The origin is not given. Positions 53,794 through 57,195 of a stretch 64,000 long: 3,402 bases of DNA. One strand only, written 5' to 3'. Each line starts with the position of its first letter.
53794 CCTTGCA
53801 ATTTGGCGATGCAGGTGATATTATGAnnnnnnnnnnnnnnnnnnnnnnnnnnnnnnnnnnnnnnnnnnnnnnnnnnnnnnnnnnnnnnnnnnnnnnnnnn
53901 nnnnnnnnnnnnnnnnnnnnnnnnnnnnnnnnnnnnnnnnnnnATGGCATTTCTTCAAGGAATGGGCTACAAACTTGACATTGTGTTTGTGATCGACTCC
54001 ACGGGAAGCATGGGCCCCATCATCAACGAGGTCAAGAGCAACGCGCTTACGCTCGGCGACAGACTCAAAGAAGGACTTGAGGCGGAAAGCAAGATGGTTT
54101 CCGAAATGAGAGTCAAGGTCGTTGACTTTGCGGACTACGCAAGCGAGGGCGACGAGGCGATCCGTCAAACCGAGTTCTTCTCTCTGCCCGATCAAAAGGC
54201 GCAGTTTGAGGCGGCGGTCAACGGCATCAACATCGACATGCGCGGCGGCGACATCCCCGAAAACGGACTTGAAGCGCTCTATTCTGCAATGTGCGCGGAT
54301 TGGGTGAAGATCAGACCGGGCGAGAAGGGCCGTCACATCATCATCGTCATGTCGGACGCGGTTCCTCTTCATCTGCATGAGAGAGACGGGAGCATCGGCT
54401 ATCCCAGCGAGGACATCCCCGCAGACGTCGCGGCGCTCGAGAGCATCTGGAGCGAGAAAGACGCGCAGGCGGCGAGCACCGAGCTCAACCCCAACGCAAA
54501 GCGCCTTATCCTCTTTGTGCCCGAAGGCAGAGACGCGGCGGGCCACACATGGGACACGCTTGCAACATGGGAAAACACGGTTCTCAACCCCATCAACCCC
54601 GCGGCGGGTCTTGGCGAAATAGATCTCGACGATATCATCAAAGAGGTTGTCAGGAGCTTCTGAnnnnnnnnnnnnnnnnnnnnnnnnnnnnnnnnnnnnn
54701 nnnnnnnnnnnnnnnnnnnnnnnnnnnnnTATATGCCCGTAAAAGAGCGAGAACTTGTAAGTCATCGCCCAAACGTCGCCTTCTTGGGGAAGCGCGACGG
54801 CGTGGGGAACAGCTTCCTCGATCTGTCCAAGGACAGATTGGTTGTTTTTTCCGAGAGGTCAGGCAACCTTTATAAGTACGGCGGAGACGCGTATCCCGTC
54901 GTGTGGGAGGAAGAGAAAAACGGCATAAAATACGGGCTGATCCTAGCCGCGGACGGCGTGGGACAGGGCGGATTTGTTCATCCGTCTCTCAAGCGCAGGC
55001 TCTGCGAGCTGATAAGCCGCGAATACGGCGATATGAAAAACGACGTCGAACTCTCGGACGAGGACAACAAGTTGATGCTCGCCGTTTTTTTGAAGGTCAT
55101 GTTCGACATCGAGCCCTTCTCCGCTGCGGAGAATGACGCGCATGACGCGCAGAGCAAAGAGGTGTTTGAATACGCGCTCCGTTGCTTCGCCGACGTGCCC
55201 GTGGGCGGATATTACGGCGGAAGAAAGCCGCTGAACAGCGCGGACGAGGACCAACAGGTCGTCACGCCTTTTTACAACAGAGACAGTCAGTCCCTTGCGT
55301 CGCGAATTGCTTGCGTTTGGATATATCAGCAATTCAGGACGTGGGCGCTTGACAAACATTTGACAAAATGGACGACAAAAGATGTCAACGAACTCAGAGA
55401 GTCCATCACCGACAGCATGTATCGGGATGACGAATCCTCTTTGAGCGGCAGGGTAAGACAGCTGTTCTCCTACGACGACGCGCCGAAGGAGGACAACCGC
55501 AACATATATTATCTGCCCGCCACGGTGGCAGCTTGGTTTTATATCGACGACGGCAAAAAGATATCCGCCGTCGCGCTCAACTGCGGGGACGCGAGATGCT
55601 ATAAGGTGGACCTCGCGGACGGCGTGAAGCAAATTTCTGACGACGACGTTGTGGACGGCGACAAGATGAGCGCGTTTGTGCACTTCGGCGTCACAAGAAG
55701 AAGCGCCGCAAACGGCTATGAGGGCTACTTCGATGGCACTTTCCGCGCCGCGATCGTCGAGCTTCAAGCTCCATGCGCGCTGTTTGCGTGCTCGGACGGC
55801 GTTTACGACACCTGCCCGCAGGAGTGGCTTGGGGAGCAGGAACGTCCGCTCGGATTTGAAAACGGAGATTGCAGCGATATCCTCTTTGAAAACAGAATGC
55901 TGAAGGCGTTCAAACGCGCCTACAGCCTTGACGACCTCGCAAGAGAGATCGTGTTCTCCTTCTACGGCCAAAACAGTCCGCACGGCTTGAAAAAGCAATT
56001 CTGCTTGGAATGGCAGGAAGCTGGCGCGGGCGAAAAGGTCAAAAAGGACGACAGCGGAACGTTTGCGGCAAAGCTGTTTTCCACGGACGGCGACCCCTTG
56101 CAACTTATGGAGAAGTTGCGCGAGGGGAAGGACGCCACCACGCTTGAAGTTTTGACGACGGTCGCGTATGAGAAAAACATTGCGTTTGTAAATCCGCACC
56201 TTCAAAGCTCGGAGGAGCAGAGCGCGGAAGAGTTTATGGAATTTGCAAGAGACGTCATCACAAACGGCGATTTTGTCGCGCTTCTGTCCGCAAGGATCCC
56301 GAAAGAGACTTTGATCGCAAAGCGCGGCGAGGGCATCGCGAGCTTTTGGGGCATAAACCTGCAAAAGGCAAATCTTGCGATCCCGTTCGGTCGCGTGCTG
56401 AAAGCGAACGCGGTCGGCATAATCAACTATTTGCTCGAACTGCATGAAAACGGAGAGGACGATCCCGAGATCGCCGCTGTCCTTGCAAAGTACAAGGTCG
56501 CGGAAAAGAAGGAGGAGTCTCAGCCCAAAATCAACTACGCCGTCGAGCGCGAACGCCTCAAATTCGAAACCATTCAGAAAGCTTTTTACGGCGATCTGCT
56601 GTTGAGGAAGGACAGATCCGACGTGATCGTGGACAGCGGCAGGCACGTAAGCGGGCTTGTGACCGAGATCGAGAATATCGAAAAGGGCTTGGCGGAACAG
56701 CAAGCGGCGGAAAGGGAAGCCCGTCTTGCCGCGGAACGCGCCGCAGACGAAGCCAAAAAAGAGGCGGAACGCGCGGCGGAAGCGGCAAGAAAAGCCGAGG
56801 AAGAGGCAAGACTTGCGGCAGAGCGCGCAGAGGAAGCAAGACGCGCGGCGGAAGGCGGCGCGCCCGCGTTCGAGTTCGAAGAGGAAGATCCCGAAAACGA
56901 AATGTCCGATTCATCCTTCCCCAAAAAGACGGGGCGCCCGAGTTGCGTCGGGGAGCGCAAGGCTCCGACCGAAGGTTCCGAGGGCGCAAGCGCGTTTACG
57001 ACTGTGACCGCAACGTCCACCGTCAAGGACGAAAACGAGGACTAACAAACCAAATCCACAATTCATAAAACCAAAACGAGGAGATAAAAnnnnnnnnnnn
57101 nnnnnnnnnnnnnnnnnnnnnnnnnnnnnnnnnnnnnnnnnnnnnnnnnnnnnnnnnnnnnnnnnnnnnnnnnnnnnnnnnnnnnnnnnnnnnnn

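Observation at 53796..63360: Six-gene vWA / PP2C / Ser-Thr kinase operon: a TerY-P-type triad extended by two unassigned large proteins and a second, zinc-ribbon-fused vWA protein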

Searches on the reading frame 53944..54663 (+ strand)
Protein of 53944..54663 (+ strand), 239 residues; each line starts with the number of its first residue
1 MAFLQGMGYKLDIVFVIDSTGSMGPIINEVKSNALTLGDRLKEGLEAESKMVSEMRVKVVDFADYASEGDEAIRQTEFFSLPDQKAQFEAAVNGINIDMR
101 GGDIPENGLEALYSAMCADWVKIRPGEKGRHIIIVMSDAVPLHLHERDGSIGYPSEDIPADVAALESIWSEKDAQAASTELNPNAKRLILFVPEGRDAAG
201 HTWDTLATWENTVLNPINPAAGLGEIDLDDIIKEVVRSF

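Call 3: search_protein_families(library=pfam, proteins=[window:53944-54663:+], max_evalue=0.1)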
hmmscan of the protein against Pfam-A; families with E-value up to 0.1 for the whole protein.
window:53944-54663:+ (239 aa): 5 families
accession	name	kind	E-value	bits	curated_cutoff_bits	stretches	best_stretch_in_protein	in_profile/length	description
PF25106.1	VWA_4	-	2.4e-06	27.7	27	1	13-116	2-89/169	von Willebrand factor A domain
PF00092.34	VWA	-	6e-06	27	23.8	1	12-139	1-113/174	von Willebrand factor type A domain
PF13519.12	VWA_2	-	0.00024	22.1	27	1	13-139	1-106/107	von Willebrand factor type A domain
PF00362.24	Integrin_beta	-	0.00038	20.7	24.8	1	78-144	86-149/248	Integrin beta chain VWA domain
PF11265.14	Med25_VWA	-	0.029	14.5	21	1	11-107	5-100/213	Mediator complex subunit 25 von Willebrand factor type A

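Call 4: search_protein_families(library=padloc, proteins=[window:53944-54663:+], max_evalue=0.1)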
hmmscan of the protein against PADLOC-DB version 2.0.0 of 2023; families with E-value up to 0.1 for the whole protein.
window:53944-54663:+ (239 aa): 0 families

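Call 5: search_protein_families(library=ncbifam, proteins=[window:53944-54663:+], max_evalue=0.1)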
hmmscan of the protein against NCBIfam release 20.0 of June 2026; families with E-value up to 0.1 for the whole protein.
window:53944-54663:+ (239 aa): 0 families

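Call 102: search_protein_families(library=phrogs, proteins=[window:53944-54663:+], max_evalue=0.01)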
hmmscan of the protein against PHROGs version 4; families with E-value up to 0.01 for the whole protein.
window:53944-54663:+ (239 aa): 0 families

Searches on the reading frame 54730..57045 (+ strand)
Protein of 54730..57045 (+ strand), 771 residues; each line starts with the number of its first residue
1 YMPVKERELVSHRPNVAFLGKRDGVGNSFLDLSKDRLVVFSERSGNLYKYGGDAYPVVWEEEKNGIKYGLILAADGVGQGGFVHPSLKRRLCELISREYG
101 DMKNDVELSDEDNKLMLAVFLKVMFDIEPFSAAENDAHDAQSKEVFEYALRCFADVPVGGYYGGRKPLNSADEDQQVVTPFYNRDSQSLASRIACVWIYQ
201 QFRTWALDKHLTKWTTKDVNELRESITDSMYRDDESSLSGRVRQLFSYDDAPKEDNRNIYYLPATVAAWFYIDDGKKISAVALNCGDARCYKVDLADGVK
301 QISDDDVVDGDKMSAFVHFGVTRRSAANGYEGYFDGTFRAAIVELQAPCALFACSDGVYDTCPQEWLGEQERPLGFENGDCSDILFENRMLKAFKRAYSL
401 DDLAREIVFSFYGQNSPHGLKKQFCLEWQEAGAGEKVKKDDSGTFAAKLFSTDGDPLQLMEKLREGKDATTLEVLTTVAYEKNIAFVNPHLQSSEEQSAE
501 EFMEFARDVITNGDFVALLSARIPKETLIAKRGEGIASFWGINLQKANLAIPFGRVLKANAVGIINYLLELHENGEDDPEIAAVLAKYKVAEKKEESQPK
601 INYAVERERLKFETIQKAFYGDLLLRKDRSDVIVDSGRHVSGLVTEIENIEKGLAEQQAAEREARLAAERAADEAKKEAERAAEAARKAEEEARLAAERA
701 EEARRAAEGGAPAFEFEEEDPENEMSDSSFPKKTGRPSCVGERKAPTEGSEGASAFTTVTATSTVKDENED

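Call 3: search_protein_families(library=pfam, proteins=[window:54730-57045:+], max_evalue=0.1)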
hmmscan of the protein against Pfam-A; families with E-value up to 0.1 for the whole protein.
window:54730-57045:+ (771 aa): 0 families

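Call 4: search_protein_families(library=padloc, proteins=[window:54730-57045:+], max_evalue=0.1)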
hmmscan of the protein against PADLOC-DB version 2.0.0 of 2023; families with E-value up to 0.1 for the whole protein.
window:54730-57045:+ (771 aa): 0 families

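Call 5: search_protein_families(library=ncbifam, proteins=[window:54730-57045:+], max_evalue=0.1)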
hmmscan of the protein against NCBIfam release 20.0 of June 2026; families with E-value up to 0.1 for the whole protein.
window:54730-57045:+ (771 aa): 2 families
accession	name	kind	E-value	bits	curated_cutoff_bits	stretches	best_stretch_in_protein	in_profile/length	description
NF007065.0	PRK09510.1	equivalog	0.006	15.6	213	1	649-709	123-183/387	cell envelope integrity protein TolA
NF041187.1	blaRAD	exception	0.078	12.6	570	0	189-219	110-140/258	RAD family carbapenem-hydrolyzing class D beta-lactamase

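Call 7: search_solved_structures(query=window:54730-57045:+, max_evalue=10, show_alignments=2)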
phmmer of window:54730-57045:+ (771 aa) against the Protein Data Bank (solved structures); distinct sequences matched with E-value up to 10: 6.
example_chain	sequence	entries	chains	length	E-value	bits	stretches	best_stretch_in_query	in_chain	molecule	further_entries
8h1r_B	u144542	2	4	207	0.0064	18.3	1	622-716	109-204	LPS-assembly lipoprotein LptE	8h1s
5iva_B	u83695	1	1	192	0.0084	17.9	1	622-716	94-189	LPS-assembly lipoprotein LptE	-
3tnu_B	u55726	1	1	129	0.26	13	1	610-700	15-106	Keratin, type II cytoskeletal 5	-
4zry_B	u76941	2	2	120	0.61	11.8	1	619-697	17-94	Keratin, type II cytoskeletal 1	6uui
6jfv_B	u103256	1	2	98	0.85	11.3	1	633-700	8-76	Keratin, type II cytoskeletal 5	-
9w9f_A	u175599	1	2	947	5.6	8.6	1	628-697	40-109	Aspartate--tRNA ligase, cytoplasmic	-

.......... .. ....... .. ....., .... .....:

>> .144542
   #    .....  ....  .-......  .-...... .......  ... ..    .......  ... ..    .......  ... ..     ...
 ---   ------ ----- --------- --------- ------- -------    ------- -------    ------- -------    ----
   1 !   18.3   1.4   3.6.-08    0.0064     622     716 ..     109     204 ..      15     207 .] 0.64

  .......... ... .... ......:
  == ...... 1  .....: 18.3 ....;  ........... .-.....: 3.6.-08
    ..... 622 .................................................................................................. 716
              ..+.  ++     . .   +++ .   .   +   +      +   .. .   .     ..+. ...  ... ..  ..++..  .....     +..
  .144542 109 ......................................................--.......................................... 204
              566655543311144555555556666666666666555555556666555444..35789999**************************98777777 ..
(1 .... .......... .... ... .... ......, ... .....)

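Call 27: search_solved_structures(query=A3, max_evalue=10, show_alignments=3)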
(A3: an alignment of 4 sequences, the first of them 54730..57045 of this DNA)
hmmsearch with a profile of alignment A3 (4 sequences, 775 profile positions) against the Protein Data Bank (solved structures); distinct sequences matched with E-value up to 10: 6.
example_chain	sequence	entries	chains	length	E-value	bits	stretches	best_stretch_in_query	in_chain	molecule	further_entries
7uot_a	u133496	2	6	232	1.4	10.4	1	476-528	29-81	Glycoprotein G2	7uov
9mhe_a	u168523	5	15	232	2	9.8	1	476-528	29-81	Glycoprotein G2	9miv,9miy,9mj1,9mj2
9e0n_O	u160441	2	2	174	2.5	9.5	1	622-712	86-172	Large ribosomal subunit protein bL17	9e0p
7u8o_H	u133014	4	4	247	2.9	9.3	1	525-688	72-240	V-type proton ATPase subunit D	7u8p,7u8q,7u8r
5o60_O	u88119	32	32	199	6.8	8.1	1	622-718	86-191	50S ribosomal protein L17 | Large ribosomal subunit protein bL17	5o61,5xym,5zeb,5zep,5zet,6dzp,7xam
24mc_O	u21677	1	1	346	8.1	7.8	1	523-723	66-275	Isoform 2 of KH domain-containing protein 3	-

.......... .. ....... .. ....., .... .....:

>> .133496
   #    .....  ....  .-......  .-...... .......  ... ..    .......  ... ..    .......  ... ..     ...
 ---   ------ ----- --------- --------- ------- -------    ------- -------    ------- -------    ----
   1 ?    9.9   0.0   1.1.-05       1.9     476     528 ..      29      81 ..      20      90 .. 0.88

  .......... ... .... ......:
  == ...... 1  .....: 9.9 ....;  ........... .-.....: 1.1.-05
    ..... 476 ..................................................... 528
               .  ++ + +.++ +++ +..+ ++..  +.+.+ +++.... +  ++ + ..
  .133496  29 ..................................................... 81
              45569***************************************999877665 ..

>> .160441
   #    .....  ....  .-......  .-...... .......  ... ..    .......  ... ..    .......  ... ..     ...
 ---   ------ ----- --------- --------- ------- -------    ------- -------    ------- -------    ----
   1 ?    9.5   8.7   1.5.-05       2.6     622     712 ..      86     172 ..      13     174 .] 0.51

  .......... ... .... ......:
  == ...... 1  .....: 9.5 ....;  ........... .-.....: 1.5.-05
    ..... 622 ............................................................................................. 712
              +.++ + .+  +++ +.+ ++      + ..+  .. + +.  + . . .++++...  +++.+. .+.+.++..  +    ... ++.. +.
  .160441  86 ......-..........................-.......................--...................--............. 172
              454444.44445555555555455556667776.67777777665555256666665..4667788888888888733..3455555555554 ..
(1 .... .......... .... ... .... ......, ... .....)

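Call 102: search_protein_families(library=phrogs, proteins=[window:54733-57045:+], max_evalue=0.01)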
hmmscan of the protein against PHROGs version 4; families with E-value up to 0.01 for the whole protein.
window:54733-57045:+ (770 aa): 2 families
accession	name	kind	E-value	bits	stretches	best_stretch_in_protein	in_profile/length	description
phrog_17277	-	unknown function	0.0018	18.1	1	271-309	135-170/375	-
phrog_19280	-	unknown function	0.0071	16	1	605-710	103-204/623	-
